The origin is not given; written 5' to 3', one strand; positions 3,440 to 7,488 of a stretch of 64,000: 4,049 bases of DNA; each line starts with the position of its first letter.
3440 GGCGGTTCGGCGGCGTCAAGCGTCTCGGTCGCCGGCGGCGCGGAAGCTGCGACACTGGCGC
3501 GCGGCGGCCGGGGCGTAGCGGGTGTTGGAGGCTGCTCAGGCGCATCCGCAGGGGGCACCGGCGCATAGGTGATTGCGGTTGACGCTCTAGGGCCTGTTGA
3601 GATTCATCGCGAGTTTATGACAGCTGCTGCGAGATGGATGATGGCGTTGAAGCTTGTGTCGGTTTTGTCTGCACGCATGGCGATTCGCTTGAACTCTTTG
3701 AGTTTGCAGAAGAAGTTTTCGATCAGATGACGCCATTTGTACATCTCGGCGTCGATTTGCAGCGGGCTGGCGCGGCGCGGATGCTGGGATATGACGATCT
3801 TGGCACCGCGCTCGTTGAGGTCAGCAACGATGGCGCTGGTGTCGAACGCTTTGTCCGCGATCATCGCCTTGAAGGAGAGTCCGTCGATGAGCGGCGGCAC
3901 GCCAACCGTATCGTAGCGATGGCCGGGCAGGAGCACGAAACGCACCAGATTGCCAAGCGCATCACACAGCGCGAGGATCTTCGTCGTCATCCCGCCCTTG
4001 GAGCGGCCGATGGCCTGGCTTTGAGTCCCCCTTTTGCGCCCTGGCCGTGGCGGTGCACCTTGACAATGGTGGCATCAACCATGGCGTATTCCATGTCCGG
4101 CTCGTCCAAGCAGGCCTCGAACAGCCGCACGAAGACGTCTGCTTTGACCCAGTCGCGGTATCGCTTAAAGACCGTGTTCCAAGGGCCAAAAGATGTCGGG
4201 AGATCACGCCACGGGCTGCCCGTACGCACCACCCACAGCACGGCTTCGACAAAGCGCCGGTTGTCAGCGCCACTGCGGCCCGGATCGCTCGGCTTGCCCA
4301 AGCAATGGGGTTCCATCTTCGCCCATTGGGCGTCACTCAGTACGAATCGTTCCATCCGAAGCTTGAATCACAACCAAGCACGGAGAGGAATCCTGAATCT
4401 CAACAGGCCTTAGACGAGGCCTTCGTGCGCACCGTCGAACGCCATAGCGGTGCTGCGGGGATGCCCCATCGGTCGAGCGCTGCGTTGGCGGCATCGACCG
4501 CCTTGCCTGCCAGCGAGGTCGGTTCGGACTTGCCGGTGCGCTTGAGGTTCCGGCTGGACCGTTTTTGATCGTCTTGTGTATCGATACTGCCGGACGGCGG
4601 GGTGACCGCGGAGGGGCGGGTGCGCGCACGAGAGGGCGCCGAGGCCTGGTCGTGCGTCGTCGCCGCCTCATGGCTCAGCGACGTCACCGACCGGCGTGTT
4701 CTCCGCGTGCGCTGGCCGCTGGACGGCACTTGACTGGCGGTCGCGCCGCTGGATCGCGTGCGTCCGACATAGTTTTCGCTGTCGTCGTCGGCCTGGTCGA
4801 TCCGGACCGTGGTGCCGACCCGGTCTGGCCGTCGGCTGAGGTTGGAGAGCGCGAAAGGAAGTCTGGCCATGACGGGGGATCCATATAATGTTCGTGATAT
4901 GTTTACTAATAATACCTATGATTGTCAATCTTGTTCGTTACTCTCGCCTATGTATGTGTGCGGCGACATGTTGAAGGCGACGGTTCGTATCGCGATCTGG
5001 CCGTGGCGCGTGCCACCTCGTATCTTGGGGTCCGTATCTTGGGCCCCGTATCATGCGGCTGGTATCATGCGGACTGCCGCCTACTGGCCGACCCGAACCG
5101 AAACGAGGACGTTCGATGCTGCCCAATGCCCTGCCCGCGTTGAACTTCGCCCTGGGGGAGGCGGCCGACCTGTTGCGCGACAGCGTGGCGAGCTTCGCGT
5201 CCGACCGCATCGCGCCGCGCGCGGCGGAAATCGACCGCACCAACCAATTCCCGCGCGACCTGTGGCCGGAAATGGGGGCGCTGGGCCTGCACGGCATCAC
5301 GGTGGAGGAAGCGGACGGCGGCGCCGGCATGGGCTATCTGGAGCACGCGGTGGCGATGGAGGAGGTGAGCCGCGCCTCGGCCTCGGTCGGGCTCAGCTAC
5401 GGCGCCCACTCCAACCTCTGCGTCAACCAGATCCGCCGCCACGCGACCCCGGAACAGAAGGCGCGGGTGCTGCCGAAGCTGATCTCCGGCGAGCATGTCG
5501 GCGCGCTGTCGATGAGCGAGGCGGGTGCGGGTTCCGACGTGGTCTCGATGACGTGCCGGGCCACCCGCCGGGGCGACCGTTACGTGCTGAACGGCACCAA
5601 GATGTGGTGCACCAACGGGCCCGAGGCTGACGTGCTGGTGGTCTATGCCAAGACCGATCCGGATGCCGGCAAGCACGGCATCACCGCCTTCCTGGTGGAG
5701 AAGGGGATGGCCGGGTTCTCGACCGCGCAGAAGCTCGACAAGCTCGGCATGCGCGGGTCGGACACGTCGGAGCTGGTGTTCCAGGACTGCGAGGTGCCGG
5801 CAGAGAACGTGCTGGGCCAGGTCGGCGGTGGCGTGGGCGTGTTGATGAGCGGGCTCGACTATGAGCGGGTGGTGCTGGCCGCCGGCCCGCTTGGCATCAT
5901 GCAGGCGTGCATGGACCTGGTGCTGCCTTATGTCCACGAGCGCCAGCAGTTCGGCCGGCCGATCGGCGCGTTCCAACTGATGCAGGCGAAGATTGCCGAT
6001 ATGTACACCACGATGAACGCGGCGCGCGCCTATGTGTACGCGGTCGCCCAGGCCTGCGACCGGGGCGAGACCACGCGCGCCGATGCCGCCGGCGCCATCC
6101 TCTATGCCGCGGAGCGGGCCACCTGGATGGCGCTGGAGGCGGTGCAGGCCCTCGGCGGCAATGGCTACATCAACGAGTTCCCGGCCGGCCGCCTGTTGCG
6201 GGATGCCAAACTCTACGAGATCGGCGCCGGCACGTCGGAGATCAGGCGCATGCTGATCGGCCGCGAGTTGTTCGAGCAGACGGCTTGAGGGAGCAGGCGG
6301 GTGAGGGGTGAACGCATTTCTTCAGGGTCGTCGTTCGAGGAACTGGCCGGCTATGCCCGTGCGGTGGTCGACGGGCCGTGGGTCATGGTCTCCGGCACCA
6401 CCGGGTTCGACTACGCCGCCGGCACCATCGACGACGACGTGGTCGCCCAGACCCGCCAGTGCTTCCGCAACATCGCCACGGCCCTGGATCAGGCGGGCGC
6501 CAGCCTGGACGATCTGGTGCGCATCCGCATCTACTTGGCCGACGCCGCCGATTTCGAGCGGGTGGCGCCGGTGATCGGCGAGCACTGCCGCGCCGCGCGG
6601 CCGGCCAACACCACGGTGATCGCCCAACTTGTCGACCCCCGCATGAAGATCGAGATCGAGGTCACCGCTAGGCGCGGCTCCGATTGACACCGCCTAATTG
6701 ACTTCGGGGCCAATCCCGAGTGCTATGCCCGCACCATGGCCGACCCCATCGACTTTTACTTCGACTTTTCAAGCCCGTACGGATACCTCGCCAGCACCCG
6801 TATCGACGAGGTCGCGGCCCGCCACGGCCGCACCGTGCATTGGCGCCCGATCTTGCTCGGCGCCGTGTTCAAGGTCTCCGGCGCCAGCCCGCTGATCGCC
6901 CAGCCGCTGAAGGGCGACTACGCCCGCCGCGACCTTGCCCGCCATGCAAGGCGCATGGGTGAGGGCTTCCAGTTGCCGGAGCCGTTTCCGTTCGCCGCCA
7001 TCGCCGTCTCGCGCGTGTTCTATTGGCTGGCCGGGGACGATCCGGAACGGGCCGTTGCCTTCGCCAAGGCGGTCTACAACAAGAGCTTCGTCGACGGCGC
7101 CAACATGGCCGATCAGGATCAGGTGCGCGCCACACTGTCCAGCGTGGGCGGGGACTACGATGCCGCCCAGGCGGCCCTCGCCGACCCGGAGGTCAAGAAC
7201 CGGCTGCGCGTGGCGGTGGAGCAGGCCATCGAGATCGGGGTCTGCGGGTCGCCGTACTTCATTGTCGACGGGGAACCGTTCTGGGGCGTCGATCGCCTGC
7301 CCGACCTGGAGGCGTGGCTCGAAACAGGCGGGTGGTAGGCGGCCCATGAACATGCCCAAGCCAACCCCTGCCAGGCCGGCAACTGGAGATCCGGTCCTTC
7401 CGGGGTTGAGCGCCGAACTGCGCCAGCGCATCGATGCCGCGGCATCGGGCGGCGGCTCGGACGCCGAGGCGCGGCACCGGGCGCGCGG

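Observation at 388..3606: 1056-aa protein with a compositionally foreign C-terminal domain and a 5' end abutting an IS5 element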

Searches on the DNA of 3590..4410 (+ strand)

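Call 22: search_dna_similar(query=window:3590-4410:+, collection=plasmids, mode=near, max_rows=10)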
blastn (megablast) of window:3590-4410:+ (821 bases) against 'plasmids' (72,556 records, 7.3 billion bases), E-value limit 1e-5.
Records with a match: 36; places in all: 38; records where one place covers at least 80% of the query: 12.
Best place of each record, by identity: 90-95% 1; 80-90% 29; 60-80% 6.
By first word of the organism name: Sinorhizobium 22; Roseibium 4; Mesorhizobium 2; Sphingobium 2; Agrobacterium 1; Phyllobacterium 1; Microvirga 1; Novosphingobium 1; Acidiphilium 1; Paracoccus 1.
By predicted mobility (MOB-suite, as given by PLSDB): conjugative 20; non-mobilizable 9; mobilizable 7.
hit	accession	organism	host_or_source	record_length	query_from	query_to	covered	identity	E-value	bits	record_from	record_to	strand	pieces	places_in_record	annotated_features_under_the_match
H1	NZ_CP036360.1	Agrobacterium sp. 33MFTa1.1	Thlaspi arvense,cell culture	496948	2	821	100%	85.8%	0e+0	867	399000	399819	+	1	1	IS5 family transposase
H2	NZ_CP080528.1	Mesorhizobium sp. AR07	Oxytropis sp.,Cell culture,root nodule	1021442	2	790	96%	84.5%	0e+0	776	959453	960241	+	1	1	record has no annotation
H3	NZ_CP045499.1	Mesorhizobium sp. INR15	pure culture,nutrient broth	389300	1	821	100%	80.6%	3e-176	625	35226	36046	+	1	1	IS5 family transposase | IS66 family transposase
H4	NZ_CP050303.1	Phyllobacterium sp. 628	Oxytropis pumilio,cell culture,root ...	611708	2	821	100%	80.3%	3e-172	612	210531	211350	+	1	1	IS5 family transposase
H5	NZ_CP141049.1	Microvirga lotononidis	-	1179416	2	783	95%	80.8%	2e-169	603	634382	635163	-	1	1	none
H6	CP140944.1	Sinorhizobium meliloti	Medicago lupulina,whole organism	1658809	2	739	90%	84.5%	0e+0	726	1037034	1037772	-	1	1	none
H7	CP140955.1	Sinorhizobium meliloti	Medicago lupulina,whole organism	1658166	2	739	90%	84.5%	0e+0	726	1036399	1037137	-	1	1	none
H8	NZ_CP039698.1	Novosphingobium sp. EMRT-2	cell,freshwater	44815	1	786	96%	76.3%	5e-110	405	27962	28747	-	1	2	IS5 family transposase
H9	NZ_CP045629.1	Roseibium aggregatum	-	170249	1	783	95%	75.6%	2e-103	383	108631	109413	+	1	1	IS5 family transposase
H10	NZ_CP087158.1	Roseibium aggregatum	cell culture,seawater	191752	1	783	95%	75.6%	2e-103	383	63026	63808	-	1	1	IS5 family transposase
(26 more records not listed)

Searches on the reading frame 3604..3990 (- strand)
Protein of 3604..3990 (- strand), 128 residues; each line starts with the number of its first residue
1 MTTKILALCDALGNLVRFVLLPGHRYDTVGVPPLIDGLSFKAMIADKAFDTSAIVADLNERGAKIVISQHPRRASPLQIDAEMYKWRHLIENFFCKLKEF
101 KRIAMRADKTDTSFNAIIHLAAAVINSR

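Call 3: search_protein_families(library=pfam, proteins=[window:3604-3990:-], max_evalue=1)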
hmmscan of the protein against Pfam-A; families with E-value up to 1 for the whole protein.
window:3604-3990:- (128 aa): 3 families
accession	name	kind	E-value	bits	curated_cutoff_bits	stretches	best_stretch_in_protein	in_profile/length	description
PF01609.27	DDE_Tnp_1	-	3.2e-11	43.8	23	1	2-124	35-198/200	Transposase DDE domain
PF13586.12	DDE_Tnp_1_2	-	6.7e-09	36.5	29.2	1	43-126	1-84/86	Transposase DDE domain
PF13612.12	DDE_Tnp_1_3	-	0.00012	22.6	27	1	6-104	49-148/155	Transposase DDE domain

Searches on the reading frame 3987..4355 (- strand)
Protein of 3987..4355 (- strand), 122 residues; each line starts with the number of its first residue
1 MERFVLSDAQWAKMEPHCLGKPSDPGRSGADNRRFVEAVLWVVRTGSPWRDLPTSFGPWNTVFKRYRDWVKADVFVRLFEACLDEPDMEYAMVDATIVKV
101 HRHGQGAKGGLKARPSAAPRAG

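Call 3: search_protein_families(library=pfam, proteins=[window:3987-4355:-], max_evalue=1)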
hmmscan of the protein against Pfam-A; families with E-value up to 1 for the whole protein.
window:3987-4355:- (122 aa): 1 family
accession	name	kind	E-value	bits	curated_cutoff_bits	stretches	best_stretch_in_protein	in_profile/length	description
PF13340.11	DUF4096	-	3.1e-27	95.1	34.3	1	6-79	1-76/76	Putative transposase of IS4/5 family (DUF4096)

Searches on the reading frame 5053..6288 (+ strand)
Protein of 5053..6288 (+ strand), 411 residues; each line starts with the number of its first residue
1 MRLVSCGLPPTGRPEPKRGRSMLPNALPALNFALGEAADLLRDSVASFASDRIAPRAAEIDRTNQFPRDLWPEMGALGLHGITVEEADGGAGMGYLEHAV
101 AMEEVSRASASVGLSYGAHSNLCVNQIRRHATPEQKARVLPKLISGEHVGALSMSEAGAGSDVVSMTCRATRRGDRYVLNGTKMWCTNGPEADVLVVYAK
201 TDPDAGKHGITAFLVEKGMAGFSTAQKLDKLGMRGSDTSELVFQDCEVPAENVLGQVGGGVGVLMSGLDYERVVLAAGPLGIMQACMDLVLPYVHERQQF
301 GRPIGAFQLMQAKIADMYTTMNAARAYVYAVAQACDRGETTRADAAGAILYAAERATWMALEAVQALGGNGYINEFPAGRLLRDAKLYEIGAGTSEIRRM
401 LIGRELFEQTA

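Call 27: search_protein_families(library=pfam, proteins=[window:5053-6288:+], max_evalue=0.001)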
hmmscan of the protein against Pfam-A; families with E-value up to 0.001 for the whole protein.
window:5053-6288:+ (411 aa): 4 families
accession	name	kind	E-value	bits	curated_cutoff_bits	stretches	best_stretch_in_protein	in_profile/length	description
PF00441.29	Acyl-CoA_dh_1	-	1.2e-44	152.5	22.4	1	258-406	1-149/150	Acyl-CoA dehydrogenase, C-terminal domain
PF02771.21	Acyl-CoA_dh_N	-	5.9e-39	133.4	22.9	1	37-147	3-113/113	Acyl-CoA dehydrogenase, N-terminal domain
PF02770.24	Acyl-CoA_dh_M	-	8.3e-26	90.4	33.3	1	151-246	1-97/97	Acyl-CoA dehydrogenase, middle domain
PF08028.16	Acyl-CoA_dh_2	-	3.5e-15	56.9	22.7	1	274-389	2-127/134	Acyl-CoA dehydrogenase, C-terminal domain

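Call 65: find_encoding_contigs(protein=window:5116-6288:+, flank=10000, max_places=3)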
Protein window:5116-6288:+ (390 aa): no gene with exactly this product is on record in the collection.

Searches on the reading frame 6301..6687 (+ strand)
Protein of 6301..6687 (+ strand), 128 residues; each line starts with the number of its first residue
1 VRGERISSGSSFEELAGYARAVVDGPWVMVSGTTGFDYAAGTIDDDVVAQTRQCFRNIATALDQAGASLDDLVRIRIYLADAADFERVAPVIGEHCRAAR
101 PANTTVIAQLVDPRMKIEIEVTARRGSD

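Call 27: search_protein_families(library=pfam, proteins=[window:6301-6687:+], max_evalue=0.001)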
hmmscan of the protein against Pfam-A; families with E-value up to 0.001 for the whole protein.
window:6301-6687:+ (128 aa): 1 family
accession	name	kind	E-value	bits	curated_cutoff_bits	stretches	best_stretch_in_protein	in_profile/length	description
PF01042.26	Ribonuc_L-PSP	-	1.7e-28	99.5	27.3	1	12-124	5-120/121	Endoribonuclease L-PSP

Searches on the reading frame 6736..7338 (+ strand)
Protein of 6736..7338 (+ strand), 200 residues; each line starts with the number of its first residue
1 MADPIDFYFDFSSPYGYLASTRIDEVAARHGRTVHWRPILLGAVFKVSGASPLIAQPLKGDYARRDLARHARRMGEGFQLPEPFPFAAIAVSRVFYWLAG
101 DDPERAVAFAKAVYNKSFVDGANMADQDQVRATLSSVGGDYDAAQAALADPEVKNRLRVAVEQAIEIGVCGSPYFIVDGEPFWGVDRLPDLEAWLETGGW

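Call 27: search_protein_families(library=pfam, proteins=[window:6736-7338:+], max_evalue=0.001)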
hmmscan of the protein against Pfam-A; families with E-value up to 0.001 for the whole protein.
window:6736-7338:+ (200 aa): 1 family
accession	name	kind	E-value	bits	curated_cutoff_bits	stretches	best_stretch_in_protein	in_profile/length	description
PF01323.26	DSBA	-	8.3e-34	117.5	25.6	1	5-193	2-188/191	DSBA-like thioredoxin domain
